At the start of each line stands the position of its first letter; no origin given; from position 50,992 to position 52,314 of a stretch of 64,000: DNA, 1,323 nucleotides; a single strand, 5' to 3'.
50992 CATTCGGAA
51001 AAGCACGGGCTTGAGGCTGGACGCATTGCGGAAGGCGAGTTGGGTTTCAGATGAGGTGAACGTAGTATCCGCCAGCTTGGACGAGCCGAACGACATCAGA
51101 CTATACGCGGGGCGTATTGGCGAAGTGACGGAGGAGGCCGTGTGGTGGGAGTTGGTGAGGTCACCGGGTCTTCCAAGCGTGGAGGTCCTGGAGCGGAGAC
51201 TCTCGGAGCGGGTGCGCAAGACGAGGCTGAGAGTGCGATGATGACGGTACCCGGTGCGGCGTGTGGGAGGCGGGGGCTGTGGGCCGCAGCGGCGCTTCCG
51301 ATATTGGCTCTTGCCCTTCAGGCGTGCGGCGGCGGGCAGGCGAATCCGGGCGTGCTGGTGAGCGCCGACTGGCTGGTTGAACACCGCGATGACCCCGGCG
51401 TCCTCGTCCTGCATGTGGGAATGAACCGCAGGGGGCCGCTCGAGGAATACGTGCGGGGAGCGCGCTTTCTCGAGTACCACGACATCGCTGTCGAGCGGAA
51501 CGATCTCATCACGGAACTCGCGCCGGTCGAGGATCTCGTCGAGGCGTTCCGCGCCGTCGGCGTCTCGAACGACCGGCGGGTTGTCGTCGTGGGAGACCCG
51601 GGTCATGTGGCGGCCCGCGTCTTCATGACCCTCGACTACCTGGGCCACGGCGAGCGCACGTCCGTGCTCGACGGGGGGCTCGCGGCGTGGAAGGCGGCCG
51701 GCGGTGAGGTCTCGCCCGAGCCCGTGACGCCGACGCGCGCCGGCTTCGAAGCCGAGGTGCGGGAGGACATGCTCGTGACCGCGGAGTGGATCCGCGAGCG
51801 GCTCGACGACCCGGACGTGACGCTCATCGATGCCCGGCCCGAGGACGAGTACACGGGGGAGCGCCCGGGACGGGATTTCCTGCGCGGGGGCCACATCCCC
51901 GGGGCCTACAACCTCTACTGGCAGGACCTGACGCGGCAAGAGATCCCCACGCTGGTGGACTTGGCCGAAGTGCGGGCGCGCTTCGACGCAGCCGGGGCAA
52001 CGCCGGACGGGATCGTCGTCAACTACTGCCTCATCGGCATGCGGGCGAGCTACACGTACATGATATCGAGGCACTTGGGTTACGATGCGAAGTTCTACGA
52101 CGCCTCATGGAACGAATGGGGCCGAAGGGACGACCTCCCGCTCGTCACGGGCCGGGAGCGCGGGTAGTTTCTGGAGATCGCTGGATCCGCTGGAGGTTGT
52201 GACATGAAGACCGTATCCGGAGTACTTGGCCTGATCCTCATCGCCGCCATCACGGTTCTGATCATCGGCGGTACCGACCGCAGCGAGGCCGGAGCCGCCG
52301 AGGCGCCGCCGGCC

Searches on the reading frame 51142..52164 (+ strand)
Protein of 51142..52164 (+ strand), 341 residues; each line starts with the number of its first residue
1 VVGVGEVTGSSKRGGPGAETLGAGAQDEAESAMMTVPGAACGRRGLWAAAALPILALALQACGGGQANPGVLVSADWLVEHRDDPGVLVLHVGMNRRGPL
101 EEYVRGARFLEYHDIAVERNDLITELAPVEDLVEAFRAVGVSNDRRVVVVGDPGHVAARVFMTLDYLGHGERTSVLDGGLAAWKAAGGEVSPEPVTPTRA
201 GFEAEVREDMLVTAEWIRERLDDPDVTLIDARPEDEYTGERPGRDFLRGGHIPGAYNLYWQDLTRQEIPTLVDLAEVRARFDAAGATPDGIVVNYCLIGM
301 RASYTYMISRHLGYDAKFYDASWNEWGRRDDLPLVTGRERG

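Call 3: search_protein_families(library=pfam, proteins=[window:51142-52164:+], max_evalue=0.01)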
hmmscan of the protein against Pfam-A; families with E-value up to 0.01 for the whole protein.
window:51142-52164:+ (341 aa): 1 family
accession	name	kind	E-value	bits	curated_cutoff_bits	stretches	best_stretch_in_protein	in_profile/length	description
PF00581.25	Rhodanese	-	1.9e-25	89.7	22.2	2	213-327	1-100/102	Rhodanese-like domain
